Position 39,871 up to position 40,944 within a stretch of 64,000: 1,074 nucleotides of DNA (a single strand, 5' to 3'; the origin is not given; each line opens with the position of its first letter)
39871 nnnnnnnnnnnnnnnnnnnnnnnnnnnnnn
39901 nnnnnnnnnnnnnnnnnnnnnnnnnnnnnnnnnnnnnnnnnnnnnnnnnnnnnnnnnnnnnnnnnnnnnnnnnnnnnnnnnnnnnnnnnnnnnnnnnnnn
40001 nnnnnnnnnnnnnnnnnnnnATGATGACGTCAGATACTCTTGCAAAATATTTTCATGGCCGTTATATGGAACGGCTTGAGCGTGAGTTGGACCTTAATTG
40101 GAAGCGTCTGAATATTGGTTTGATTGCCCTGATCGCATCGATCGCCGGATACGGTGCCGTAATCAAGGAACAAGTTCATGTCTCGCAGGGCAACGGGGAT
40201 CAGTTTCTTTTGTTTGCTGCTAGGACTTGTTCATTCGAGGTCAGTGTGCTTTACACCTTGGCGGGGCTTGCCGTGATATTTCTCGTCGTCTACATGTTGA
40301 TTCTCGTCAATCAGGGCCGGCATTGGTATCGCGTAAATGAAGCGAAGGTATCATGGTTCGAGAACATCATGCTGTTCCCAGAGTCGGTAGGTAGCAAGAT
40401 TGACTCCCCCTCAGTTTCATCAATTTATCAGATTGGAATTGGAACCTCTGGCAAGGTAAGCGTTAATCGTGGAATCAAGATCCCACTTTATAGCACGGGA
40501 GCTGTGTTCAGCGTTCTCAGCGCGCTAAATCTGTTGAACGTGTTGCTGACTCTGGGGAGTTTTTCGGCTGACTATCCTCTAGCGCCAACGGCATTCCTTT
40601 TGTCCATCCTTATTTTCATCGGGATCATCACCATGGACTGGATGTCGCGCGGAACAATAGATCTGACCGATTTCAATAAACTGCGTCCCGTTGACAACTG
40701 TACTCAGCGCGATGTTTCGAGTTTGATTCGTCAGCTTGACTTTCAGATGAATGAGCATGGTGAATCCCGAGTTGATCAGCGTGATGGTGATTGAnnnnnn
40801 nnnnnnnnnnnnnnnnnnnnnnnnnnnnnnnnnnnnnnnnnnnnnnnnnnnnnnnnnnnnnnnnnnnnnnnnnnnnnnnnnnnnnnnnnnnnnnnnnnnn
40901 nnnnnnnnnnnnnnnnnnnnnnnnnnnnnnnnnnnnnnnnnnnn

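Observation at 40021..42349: Stand-alone alarmone-hydrolase (SpoT-type HD) gene translationally coupled to an AbiC-like membrane protein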

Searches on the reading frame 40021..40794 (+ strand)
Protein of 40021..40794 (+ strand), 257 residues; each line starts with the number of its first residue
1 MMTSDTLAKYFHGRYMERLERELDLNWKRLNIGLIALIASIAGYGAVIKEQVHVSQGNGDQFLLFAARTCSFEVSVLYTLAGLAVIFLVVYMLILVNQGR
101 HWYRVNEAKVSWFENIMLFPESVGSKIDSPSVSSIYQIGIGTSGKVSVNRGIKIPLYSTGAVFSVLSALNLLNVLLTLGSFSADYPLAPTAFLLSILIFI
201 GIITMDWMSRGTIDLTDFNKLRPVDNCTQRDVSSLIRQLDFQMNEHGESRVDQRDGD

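Call 3: search_protein_families(library=pfam, proteins=[window:40021-40794:+], max_evalue=1)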
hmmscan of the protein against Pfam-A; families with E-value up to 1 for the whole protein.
window:40021-40794:+ (257 aa): 1 family
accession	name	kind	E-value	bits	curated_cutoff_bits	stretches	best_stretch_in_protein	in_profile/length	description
PF24838.2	8xMP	-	0.00048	20.4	30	1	14-117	6-91/136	Octameric membrane protein family (8xMP)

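Call 4: search_protein_families(library=padloc, proteins=[window:40021-40794:+], max_evalue=1)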
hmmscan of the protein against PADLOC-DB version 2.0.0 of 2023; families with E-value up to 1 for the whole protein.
window:40021-40794:+ (257 aa): 0 families

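Call 5: search_protein_families(library=ncbifam, proteins=[window:40021-40794:+], max_evalue=1)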
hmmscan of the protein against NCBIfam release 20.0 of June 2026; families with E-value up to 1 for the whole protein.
window:40021-40794:+ (257 aa): 1 family
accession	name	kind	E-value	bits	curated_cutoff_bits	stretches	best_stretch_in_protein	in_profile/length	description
TIGR04561.1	membra_charge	hypoth_equivalog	0.016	15.4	30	1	72-116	14-57/82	TIGR04561 family membrane protein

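Call 43: find_homologous_proteins(query=window:40021-40794:+, max_evalue=0.001)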
Query window:40021-40794:+ (257 aa): 7 proteins with E <= 0.001 among 1218 candidates.
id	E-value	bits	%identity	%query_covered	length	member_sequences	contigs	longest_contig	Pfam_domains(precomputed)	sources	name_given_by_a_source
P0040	5.4e-165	565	100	100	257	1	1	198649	-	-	-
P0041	1.1e-132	459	82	100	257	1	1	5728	-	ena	-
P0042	2.0e-109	383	76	93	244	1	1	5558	PF24838.3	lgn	-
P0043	2.4e-105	369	73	93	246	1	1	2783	-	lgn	-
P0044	4.6e-55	205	45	93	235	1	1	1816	-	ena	-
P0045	9.8e-43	164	36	93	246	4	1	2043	-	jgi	jgi:hypothetical protein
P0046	1.7e-39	154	47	67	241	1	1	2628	-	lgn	-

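Call 53: search_solved_structures(query=A3, max_evalue=10)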
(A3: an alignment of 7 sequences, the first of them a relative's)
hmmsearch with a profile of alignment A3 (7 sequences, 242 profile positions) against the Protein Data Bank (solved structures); distinct sequences matched with E-value up to 10: 2.
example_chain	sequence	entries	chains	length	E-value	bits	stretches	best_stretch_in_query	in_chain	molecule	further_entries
9jil_F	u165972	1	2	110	0.24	13.7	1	111-196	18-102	C131 Fab light chain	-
7c50_A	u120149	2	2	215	0.92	11.8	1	58-157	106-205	SIMPL domain-containing protein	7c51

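Call 61: search_protein_families(library=pfam, alignment_id=A3, max_evalue=0.01)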
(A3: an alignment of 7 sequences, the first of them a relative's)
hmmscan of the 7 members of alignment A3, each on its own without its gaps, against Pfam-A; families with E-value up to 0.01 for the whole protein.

A. member 1, P0040 (257 aa): 1 family
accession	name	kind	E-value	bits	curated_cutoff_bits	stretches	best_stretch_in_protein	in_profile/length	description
PF24838.2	8xMP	-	0.00048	20.4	30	1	14-117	6-91/136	Octameric membrane protein family (8xMP)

B. families by the number of members that match (of 7 scanned): 1 family
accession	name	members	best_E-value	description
PF24838.2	8xMP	6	1.2e-05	Octameric membrane protein family (8xMP)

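Call 62: search_protein_families(library=phrogs, proteins=[window:40021-40794:+], max_evalue=0.01)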
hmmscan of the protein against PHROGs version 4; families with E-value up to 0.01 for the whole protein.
window:40021-40794:+ (257 aa): 0 families

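Call 63: predict_structure(alignment_id=A3)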
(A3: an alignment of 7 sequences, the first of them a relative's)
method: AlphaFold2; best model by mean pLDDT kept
length: 257 residues; sequences in the alignment: 7
mean_pLDDT: 68.9   pTM: 0.62
mean pLDDT of the five models: 68.9, 66.6, 65.9, 65.3, 65.2
residues with pLDDT >= 90: 49; 70-90: 97; 50-70: 46; < 50: 65
segments of 3 or more residues with pLDDT < 50: 1-3, 56-60, 121-146, 219-233, 243-257
pLDDT, mean of each block of 10 residues (from residue 1): 59 75 81 91 82 50 68 86 93 86 72 64 40 38 49 88 92 84 75 92 89 53 42 52 46 37
secondary structure, 60 per line:
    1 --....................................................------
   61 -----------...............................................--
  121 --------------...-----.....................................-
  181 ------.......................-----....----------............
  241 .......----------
elements in order: H3-54 H72-118 H143-179 H187-209 H215-218 H229-247

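Call 67: fold_search(model_id=the predicted structure, library=pdb)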
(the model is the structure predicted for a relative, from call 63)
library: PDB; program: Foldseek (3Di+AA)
matches with E <= 10: 215; with E <= 0.001: 0
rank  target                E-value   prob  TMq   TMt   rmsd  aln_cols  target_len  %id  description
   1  1qlb_C                2.7e-01  0.20  0.16  0.16  23.9       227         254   13  respiratory complex II-like fumarate reductase from Wolinella succinogenes (released 1999-11-29)
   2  7tva_A                4.1e-01  0.30  0.22  0.12  16.2       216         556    9  Stat5a Core in complex with AK2292 (released 2023-02-15)
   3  2bs4_C                4.3e-01  0.11  0.15  0.16  26.5       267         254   13  GLU C180 -> ILE VARIANT QUINOL:FUMARATE REDUCTASE FROMWOLINELLA SUCCINOGENES (released 2005-12-13)
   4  4tql_B                4.6e-01  0.41  0.26  0.29  26.1       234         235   11  Computationally designed three helix bundle (released 2014-10-15)
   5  6m6z_A                5.3e-01  0.93  0.45  0.54  11.6       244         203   11  A de novo designed transmembrane nanopore, TMH4C4 (released 2020-06-24)
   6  3jrm_O                5.3e-01  0.38  0.25  0.28  16.0       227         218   15  Crystal structure of archaeal 20S proteasome in complex with mutated P26 activator (released 2009-11-03)
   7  2bs3_C                5.3e-01  0.12  0.16  0.17  23.0       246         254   12  GLU C180 -> GLN VARIANT QUINOL:FUMARATE REDUCTASE FROM WOLINELLA SUCCINOGENES (released 2005-12-13)
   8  4tql_A                6.4e-01  0.33  0.26  0.29  26.0       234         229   11  Computationally designed three helix bundle (released 2014-10-15)
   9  2wcd_A                7.0e-01  0.18  0.22  0.21  35.2       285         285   10  Crystal structure of the assembled cytolysin A pore (released 2009-05-05)
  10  8gl3                  7.7e-01  0.66  0.30  0.39   8.9       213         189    9  De novo design of monomeric helical bundles for pH-controlled membrane lysis (released 2023-09-06)
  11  1ya7_O                1.0e+00  0.23  0.24  0.27  16.1       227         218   14  Implications for interactions of proteasome with PAN and PA700 from the 1.9 A structure of a proteasome-11S activator  (released 2005-07-26)
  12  7ubt                  1.1e+00  0.16  0.22  0.12  16.1       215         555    9  Stat5a Core in complex with Compound 18 (released 2023-02-15)
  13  9ifx_A                1.1e+00  0.57  0.30  0.16  10.3       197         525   12  Beta-hairpin macrocyclic peptide in complex with STAT1 (released 2026-02-18)
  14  6ewy                  1.1e+00  0.18  0.21  0.26  39.2       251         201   11  RipA Peptidoglycan hydrolase (Rv1477, Mycobacterium tuberculosis) N-terminal domain (released 2018-05-02)
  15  6mrt_A                1.2e+00  0.14  0.24  0.22  36.4       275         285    9  12-meric ClyA pore complex (released 2019-05-15)
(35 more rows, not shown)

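Call 79: find_encoding_contigs(protein=P0044, flank=5000, max_places=3)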
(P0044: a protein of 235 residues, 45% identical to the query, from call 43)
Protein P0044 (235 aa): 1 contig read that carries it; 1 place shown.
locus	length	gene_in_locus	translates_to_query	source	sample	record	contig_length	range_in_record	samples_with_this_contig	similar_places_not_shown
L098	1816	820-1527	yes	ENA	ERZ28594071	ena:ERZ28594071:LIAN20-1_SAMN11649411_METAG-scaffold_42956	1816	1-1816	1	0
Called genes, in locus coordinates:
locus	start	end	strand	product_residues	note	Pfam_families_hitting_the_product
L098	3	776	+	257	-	?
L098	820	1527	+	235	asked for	-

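Call 80: find_encoding_contigs(protein=P0045, flank=5000, max_places=3)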
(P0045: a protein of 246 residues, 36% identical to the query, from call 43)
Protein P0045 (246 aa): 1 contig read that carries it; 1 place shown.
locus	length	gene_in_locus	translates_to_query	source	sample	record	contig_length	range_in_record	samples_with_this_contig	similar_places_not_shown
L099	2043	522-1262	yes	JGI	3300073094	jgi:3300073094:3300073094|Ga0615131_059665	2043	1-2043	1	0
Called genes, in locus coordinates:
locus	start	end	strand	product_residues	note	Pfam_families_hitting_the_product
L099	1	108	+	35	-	?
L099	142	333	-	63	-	-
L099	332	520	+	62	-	-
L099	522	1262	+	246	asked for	-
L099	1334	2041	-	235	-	?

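Call 81: find_encoding_contigs(protein=P0046, flank=5000, max_places=3)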
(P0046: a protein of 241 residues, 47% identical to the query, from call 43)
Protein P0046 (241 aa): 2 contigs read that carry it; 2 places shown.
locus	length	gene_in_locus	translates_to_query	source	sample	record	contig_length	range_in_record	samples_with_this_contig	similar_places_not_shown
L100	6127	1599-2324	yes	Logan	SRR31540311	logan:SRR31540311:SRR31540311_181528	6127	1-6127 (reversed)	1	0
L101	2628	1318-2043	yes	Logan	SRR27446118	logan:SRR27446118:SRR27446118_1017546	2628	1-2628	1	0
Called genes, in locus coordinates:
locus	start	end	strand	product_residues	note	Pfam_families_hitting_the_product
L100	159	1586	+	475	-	-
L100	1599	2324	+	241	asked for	-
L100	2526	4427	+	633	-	PF01145:Band_7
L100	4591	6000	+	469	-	PF02254:TrkA_N (faint)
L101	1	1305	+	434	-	?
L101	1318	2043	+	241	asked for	-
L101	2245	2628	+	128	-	?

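Call 82: find_encoding_contigs(protein=P0043, flank=5000, max_places=3)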
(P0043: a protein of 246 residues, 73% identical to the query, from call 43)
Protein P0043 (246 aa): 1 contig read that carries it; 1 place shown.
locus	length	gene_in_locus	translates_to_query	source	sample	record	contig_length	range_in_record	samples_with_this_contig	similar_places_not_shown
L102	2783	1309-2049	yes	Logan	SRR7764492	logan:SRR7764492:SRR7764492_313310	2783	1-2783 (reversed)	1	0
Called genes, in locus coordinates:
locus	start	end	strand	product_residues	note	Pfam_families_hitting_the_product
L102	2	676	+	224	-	?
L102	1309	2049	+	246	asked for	-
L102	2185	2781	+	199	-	?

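Call 95: search_protein_families(library=pfam, proteins=[L100:159-1586:+, L098:3-776:+], max_evalue=0.01)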
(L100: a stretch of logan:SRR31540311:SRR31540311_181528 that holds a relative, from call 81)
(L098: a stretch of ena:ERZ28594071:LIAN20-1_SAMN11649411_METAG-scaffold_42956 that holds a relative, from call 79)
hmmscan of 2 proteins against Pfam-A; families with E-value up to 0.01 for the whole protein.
L100:159-1586:+ (475 aa): 1 family
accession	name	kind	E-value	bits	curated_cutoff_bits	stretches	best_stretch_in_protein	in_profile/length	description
PF09837.15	DUF2064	-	0.0075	16.5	25.8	0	240-271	88-119/120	Uncharacterized protein conserved in bacteria (DUF2064)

L098:3-776:+ (257 aa): 1 family
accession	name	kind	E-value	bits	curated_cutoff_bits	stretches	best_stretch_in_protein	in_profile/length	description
PF00691.25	OmpA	-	8.9e-16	58.5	27.2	1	143-246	2-98/98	OmpA family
